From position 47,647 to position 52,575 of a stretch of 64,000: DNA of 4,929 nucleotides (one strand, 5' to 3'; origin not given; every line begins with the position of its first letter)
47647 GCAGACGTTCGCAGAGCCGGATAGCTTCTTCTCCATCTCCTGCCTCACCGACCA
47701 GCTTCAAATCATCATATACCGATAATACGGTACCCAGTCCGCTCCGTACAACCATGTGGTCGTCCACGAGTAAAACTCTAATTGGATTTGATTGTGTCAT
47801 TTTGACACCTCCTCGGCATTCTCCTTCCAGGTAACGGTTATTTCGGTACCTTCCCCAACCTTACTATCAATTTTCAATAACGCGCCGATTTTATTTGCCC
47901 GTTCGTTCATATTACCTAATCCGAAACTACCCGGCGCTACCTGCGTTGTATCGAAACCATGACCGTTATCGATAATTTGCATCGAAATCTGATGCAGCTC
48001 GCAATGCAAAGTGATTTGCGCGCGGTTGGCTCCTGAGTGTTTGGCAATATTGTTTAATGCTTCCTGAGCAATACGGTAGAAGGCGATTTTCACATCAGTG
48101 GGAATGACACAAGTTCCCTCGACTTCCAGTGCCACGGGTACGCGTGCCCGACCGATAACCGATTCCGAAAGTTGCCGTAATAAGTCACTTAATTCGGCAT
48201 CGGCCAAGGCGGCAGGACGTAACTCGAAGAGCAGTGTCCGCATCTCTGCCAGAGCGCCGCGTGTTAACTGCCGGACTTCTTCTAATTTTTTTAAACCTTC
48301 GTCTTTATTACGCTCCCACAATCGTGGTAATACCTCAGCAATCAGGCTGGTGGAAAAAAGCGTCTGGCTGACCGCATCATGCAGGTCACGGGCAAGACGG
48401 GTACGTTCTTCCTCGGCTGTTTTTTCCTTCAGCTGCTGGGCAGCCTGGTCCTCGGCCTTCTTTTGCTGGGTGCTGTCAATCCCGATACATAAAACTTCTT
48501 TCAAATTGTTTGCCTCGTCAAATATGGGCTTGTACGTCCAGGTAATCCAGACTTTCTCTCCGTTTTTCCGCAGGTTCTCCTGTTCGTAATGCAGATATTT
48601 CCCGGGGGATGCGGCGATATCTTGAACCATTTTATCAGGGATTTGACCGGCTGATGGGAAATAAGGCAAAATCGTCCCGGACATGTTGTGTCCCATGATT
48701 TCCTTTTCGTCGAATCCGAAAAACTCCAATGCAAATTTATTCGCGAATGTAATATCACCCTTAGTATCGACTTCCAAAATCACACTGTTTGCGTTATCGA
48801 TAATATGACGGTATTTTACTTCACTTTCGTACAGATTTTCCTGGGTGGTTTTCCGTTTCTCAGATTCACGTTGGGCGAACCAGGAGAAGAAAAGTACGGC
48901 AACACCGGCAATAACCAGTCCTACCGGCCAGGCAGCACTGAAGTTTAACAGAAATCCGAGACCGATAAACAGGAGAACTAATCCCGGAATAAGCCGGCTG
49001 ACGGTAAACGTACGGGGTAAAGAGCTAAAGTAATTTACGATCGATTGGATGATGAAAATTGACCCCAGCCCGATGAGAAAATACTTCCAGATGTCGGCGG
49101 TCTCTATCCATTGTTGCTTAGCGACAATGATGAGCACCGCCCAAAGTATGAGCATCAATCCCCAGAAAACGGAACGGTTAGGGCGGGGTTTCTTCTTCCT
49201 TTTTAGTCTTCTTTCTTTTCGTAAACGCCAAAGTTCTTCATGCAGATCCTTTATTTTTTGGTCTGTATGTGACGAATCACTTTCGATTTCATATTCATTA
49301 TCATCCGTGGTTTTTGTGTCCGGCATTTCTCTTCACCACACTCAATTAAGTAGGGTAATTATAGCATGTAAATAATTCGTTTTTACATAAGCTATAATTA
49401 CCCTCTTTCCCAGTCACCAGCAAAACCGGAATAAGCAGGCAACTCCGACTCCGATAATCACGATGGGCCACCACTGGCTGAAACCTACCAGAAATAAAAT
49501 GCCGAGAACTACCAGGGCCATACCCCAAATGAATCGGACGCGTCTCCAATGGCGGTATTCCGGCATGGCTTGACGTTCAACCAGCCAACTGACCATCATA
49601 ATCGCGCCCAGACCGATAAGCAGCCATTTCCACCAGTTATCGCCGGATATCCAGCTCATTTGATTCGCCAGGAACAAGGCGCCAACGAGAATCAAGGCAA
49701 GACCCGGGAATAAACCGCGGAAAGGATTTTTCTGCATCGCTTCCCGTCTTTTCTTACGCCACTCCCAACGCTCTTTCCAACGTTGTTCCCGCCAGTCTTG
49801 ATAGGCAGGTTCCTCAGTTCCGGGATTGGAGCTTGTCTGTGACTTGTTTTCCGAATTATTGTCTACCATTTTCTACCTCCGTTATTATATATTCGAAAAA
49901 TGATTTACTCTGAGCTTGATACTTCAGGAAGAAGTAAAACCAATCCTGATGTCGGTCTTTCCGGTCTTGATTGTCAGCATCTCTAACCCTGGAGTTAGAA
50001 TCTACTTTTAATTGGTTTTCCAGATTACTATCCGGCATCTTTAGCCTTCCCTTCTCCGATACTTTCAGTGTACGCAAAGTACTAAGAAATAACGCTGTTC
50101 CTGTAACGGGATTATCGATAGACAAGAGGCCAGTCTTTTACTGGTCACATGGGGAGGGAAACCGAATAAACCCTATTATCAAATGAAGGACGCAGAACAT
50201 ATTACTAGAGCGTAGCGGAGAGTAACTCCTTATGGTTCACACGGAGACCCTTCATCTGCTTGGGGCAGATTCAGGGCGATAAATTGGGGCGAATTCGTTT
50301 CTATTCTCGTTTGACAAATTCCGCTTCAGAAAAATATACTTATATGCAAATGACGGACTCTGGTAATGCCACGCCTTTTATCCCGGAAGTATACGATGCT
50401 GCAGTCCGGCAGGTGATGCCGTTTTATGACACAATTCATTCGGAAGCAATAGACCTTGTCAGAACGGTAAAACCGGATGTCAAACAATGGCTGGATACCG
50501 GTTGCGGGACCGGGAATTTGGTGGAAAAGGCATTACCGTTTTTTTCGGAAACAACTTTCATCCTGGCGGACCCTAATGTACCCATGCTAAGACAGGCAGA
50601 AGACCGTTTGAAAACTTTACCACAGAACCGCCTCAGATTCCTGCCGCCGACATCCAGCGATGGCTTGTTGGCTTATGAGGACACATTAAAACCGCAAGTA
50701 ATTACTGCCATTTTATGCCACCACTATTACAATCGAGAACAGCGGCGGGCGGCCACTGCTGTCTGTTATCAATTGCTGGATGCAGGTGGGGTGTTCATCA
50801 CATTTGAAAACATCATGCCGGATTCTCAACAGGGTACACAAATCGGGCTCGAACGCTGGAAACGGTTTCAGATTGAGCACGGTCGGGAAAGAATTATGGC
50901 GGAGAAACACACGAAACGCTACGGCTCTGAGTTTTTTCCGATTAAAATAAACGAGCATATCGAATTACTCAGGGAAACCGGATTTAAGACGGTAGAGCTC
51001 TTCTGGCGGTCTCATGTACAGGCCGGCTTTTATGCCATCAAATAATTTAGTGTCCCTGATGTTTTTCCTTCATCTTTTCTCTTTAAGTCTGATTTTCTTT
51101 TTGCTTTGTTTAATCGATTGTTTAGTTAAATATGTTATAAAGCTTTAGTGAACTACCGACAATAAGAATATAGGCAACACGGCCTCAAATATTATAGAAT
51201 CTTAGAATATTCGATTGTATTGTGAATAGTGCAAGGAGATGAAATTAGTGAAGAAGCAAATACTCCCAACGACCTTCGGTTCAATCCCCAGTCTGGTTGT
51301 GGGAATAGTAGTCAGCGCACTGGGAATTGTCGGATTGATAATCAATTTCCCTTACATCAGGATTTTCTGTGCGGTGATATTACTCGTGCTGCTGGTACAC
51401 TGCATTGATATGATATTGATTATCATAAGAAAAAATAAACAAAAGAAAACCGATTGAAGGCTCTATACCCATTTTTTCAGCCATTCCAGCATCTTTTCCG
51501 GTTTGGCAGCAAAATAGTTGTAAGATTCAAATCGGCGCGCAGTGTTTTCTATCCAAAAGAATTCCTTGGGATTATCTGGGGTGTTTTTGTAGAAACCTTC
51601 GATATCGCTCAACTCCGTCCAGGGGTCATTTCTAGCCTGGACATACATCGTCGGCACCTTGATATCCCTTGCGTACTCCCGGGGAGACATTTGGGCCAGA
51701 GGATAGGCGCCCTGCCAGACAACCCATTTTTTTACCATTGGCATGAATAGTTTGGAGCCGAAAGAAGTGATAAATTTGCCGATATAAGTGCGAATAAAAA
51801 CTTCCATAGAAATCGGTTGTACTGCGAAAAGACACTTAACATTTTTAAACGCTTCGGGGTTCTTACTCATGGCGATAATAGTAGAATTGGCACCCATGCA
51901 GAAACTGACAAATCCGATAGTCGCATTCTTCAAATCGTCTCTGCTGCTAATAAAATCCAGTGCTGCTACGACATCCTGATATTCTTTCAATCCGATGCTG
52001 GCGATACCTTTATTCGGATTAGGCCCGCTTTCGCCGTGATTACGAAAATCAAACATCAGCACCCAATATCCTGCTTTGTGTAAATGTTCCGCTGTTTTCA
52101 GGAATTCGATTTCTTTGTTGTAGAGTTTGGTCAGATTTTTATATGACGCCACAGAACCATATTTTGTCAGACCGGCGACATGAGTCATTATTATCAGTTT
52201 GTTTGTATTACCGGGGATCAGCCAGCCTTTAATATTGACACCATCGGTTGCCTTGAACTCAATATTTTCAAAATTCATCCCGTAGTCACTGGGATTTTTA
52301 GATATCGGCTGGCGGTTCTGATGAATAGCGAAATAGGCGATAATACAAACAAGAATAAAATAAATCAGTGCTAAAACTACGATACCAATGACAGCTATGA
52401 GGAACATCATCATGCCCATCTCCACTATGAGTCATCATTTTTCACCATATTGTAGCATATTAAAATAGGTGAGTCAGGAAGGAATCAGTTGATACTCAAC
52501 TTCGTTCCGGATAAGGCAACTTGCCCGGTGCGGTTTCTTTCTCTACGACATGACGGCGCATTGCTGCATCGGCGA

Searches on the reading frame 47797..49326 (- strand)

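Call 41: search_protein_families(library=pfam, proteins=[window:47797-49326:-], max_evalue=0.001)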
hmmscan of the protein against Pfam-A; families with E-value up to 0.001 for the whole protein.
window:47797-49326:- (509 aa): 7 families
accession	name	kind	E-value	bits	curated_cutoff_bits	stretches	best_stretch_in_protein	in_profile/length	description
PF07730.19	HisKA_3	-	4.3e-19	69.3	24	1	307-374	1-68/68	Histidine kinase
PF00989.32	PAS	-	2.3e-12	47.4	22.6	1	172-284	3-112/113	PAS fold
PF13426.13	PAS_9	-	3.7e-10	40.4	27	1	181-287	3-103/103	PAS domain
PF02518.31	HATPase_c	-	3.8e-09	37.4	26.4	1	414-502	4-109/111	Histidine kinase-, DNA gyrase B-, and HSP90-like ATPase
PF08448.16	PAS_4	-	4.4e-09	37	23.1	1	177-289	2-109/110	PAS fold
PF13188.13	PAS_8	-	7.7e-07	29.2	21.8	1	171-224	2-51/65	PAS domain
PF08447.18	PAS_3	-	0.00028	21.5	25.6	1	195-281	4-88/89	PAS fold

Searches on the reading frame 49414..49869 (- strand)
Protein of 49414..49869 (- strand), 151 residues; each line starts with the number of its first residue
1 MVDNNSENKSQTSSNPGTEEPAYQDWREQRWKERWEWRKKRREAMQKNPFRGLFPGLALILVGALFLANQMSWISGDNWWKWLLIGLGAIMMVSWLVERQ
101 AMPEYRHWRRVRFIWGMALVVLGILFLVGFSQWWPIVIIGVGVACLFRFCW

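Call 41: search_protein_families(library=pfam, proteins=[window:49414-49869:-], max_evalue=0.001)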
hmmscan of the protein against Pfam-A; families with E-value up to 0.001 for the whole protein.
window:49414-49869:- (151 aa): 3 families
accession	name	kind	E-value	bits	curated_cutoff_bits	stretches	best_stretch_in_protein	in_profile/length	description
PF18917.5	LiaI-LiaF-like_TM1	-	8.9e-09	35.7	27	1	53-91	1-41/42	LiaI-LiaF-like transmembrane region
PF22570.1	LiaF-TM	-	0.0003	22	27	0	56-148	3-93/98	LiaF transmembrane domain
PF20990.2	DUF2207_C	-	0.0009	19.4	33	0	15-105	103-192/247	Predicted membrane protein (DUF2207) C-terminal domain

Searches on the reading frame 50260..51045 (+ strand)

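Call 41: search_protein_families(library=pfam, proteins=[window:50260-51045:+], max_evalue=0.001)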
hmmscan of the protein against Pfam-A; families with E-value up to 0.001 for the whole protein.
window:50260-51045:+ (261 aa): 4 families
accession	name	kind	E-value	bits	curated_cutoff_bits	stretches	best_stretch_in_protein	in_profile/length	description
PF08242.18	Methyltransf_12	-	2.4e-10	41.5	30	1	78-179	1-98/98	Methyltransferase domain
PF13649.12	Methyltransf_25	-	4.6e-08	34.1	27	1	78-177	2-97/97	Methyltransferase domain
PF08241.18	Methyltransf_11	-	0.00011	23.2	21.2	1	78-180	1-94/95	Methyltransferase domain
PF13489.12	Methyltransf_23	-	0.00064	19.9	27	1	68-158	17-95/164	Methyltransferase domain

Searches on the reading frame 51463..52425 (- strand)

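Call 41: search_protein_families(library=pfam, proteins=[window:51463-52425:-], max_evalue=0.001)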
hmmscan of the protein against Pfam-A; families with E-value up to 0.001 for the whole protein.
window:51463-52425:- (320 aa): 3 families
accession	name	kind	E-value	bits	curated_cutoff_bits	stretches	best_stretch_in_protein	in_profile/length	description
PF00561.26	Abhydrolase_1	-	2.4e-08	34.4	25.8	1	109-196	17-97/245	alpha/beta hydrolase fold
PF12146.15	Hydrolase_4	-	6.1e-07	29.4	27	0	110-194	22-102/239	Serine aminopeptidase, S33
PF01738.24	DLH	-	6.8e-06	26.3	21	0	108-193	30-121/217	Dienelactone hydrolase family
